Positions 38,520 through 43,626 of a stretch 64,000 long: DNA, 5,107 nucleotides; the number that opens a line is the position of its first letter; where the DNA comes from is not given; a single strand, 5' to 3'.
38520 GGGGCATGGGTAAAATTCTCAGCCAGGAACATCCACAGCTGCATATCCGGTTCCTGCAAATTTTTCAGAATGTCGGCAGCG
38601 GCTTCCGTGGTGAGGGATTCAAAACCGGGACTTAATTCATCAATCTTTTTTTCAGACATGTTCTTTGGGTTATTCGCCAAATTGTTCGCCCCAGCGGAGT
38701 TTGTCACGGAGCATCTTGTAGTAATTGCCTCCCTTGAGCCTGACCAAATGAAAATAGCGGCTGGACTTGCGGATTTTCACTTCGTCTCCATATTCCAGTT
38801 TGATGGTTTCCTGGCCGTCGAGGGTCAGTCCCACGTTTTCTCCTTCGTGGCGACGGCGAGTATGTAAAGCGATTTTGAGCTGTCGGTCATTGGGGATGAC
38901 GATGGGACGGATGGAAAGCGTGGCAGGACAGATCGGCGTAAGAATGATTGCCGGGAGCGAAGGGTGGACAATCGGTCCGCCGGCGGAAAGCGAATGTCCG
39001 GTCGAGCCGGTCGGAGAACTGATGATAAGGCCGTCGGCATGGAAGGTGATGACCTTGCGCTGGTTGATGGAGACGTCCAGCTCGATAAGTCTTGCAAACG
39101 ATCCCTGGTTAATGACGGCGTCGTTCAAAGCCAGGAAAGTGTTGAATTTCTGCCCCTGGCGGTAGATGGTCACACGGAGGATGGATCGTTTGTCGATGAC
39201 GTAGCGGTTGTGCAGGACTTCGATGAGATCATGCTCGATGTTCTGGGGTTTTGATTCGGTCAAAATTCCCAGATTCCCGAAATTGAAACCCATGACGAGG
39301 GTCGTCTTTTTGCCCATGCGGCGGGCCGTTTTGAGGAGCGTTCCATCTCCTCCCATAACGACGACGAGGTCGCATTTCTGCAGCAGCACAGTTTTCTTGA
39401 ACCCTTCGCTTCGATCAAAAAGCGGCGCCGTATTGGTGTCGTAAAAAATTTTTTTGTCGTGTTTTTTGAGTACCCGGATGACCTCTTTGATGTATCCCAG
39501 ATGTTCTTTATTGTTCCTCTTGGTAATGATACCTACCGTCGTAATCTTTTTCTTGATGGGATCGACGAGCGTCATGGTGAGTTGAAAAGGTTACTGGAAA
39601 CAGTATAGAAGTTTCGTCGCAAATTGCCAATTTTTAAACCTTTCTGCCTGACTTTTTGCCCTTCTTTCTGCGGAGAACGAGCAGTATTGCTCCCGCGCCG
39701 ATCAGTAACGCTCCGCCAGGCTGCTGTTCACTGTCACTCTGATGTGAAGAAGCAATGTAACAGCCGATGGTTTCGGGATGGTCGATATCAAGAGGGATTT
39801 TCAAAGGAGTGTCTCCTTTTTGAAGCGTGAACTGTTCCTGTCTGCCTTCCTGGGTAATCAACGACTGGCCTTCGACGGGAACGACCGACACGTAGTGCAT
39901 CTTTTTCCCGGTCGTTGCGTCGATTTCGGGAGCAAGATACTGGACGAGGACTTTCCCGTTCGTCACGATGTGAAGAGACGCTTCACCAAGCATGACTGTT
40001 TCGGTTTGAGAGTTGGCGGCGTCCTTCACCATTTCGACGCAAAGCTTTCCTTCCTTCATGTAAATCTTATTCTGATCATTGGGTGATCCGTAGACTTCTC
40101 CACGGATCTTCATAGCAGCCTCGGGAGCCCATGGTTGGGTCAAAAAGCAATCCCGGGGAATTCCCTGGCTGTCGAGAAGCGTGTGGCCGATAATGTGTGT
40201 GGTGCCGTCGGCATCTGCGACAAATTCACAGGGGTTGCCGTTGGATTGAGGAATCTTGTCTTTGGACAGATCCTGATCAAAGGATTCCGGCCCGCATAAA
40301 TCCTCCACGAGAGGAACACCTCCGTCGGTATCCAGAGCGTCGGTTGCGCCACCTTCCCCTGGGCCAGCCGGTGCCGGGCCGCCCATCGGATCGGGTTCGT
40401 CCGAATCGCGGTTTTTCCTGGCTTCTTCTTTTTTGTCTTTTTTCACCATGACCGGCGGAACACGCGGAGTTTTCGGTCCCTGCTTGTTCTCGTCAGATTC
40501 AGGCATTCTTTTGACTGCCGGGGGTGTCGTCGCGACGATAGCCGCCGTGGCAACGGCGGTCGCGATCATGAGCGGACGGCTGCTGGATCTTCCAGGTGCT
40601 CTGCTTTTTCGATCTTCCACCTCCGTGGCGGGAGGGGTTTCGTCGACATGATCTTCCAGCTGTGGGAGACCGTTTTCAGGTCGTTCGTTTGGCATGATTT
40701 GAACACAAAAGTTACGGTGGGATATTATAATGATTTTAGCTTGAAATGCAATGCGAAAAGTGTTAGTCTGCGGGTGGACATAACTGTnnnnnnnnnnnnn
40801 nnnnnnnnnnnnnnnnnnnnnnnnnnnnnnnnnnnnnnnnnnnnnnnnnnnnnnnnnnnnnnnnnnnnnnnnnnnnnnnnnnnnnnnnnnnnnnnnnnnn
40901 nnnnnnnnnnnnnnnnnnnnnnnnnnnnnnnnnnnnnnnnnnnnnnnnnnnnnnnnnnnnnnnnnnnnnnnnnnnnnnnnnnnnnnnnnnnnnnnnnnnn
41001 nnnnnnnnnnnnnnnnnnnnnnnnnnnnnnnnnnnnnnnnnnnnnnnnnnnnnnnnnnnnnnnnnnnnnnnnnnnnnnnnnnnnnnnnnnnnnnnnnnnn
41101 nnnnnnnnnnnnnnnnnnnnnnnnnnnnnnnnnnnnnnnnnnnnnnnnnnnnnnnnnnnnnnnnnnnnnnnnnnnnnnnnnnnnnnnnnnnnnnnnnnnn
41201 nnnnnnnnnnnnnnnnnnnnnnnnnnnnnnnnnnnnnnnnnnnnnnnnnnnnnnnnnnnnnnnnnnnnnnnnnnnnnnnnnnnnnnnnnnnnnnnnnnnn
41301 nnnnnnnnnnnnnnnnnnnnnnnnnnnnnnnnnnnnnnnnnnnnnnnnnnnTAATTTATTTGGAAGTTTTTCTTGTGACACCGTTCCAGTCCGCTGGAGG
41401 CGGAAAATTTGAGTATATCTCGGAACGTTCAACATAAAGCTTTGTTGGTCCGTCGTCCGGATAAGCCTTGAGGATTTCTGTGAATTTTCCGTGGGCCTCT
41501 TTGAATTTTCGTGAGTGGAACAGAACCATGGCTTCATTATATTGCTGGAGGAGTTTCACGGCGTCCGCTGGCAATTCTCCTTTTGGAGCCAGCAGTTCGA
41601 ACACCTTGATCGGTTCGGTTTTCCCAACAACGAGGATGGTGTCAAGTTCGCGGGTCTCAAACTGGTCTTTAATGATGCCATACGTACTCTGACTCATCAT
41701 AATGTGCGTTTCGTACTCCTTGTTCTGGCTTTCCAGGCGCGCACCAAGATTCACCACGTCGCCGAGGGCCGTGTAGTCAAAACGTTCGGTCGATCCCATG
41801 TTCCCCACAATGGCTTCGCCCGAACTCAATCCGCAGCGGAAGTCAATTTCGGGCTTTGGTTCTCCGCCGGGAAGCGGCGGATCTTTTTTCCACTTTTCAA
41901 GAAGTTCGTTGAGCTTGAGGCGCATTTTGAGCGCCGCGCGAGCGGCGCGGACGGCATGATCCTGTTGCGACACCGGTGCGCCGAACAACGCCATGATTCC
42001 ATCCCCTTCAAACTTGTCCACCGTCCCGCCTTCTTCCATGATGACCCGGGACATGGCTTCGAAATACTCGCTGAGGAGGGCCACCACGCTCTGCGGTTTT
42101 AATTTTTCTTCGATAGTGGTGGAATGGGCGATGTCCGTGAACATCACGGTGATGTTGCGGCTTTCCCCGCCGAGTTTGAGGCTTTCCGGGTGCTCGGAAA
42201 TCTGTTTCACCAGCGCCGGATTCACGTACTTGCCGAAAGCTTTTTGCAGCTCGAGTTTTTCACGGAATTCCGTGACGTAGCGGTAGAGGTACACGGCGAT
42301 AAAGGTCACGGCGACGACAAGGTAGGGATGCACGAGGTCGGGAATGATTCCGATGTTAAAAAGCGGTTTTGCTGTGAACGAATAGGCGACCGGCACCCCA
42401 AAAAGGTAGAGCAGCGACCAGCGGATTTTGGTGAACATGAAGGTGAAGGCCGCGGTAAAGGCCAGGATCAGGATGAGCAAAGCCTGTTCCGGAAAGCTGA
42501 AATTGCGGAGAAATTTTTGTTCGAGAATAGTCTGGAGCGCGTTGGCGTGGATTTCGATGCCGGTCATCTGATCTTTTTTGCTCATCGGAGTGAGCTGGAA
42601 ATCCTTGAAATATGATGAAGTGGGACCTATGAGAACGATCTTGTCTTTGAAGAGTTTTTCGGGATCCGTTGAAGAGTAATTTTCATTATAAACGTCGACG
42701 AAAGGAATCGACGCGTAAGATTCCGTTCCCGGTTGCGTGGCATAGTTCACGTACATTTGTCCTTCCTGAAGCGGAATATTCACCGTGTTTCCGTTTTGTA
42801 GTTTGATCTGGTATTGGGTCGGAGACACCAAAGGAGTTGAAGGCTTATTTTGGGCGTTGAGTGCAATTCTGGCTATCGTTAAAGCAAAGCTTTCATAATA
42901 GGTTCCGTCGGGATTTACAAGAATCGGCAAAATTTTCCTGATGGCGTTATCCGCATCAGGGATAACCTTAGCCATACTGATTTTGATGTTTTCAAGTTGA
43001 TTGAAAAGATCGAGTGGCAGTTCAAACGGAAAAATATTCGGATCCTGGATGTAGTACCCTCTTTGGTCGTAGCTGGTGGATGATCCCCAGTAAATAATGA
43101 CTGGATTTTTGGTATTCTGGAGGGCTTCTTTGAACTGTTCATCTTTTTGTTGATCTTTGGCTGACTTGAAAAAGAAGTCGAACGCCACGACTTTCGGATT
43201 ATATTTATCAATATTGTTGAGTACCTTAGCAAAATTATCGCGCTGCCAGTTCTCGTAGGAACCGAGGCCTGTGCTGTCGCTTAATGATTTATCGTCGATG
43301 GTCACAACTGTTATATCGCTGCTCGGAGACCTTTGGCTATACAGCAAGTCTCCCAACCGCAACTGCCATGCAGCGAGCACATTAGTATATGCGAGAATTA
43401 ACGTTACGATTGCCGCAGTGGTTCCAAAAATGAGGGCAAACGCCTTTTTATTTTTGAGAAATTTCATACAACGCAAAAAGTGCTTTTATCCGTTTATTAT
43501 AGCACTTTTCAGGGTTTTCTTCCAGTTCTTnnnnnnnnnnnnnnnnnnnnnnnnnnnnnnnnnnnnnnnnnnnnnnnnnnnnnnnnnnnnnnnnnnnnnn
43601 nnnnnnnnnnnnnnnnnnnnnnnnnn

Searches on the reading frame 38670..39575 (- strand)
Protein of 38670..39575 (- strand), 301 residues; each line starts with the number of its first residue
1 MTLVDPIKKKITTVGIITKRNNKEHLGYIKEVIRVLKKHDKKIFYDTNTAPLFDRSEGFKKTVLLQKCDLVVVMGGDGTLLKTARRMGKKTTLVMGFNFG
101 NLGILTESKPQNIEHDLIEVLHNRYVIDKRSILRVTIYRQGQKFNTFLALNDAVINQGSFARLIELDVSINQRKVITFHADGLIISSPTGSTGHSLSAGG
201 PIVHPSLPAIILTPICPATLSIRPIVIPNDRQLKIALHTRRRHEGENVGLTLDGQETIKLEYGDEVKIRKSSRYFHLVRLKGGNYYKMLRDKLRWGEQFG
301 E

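Call 39: search_protein_families(library=pfam, proteins=[window:38670-39575:-], max_evalue=0.01)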
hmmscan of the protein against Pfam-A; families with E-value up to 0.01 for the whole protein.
window:38670-39575:- (301 aa): 3 families
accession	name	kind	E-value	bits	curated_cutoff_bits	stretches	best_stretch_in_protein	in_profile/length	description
PF20143.4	NAD_kinase_C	-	6e-36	123.4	23.7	1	150-280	1-126/126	ATP-NAD kinase C-terminal domain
PF01513.26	NAD_kinase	-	5.9e-15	56.2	25.5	1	14-125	1-130/130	ATP-NAD kinase N-terminal domain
PF00781.29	DAGK_cat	-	0.0052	16.8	23.6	1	57-89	45-77/125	Diacylglycerol kinase catalytic domain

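Call 64: find_encoding_contigs(protein=window:38670-39575:-, flank=1000, max_places=3)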
Protein window:38670-39575:- (301 aa): 1 contig read that carries it; 1 place shown.
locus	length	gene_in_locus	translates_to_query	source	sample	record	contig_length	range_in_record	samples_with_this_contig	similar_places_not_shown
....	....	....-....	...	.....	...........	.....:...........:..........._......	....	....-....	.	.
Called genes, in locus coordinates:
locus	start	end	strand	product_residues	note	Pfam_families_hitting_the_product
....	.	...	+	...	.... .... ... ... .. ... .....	-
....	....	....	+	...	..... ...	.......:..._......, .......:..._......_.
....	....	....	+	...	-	-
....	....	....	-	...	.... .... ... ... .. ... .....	?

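Call 65: find_encoding_contigs(protein=window:38670-39575:-, flank=10000, max_places=3)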
Protein window:38670-39575:- (301 aa): 1 contig read that carries it; 1 place shown.
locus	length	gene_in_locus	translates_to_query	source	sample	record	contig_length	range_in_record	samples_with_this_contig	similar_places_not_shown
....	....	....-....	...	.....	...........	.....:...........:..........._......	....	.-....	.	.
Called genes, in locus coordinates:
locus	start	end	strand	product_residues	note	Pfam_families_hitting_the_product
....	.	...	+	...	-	?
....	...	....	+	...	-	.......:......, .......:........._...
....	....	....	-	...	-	-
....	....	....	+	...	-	-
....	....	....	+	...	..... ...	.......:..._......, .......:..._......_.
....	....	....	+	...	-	-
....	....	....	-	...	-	?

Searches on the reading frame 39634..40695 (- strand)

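Call 39: search_protein_families(library=pfam, proteins=[window:39634-40695:-], max_evalue=0.01)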
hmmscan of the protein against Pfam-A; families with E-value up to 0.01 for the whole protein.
window:39634-40695:- (353 aa): 0 families

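Call 92: search_protein_families(library=ncbifam, proteins=[window:39634-40695:-], max_evalue=1)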
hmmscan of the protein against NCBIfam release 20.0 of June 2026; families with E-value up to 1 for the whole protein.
window:39634-40695:- (353 aa): 2 families
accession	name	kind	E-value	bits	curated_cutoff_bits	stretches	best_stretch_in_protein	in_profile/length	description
NF058582.1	Microco_LAVTG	domain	0.032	14.4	27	1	328-344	17-33/34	LAVTG motif-containing sortase-dependent surface protein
NF058670.1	sorting_LPXTATN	domain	0.83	10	32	0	328-345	15-32/32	LPxTATN C-terminal sorting signal domain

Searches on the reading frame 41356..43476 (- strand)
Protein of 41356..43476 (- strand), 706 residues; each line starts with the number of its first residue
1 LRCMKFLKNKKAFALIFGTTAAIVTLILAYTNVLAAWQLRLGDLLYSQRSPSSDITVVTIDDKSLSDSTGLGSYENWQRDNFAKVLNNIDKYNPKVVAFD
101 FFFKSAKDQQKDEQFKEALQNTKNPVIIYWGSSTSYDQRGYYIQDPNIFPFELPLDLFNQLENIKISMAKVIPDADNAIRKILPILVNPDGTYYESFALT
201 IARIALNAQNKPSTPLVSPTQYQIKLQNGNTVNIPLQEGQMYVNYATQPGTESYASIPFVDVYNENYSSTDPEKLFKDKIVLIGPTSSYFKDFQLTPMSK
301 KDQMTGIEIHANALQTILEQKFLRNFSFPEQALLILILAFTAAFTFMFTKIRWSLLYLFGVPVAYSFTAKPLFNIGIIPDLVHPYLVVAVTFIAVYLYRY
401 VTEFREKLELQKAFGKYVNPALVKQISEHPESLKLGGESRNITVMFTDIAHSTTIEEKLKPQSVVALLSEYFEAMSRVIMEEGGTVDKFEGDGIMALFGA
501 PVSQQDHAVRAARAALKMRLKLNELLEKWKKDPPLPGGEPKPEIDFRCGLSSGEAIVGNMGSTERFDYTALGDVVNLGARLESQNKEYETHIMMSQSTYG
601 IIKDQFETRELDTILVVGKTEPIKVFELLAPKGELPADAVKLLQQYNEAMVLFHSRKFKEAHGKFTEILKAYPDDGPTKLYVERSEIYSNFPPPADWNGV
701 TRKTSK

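Call 39: search_protein_families(library=pfam, proteins=[window:41356-43476:-], max_evalue=0.01)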
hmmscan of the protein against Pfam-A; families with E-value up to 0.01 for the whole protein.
window:41356-43476:- (706 aa): 2 families
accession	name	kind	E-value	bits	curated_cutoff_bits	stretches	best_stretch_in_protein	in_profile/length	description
PF05226.16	CHASE2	-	5.9e-51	173.9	26.3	1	23-342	4-255/257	CHASE2 domain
PF00211.25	Guanylate_cyc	-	1.7e-23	83.6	21.9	1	439-623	6-177/183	Adenylate and Guanylate cyclase catalytic domain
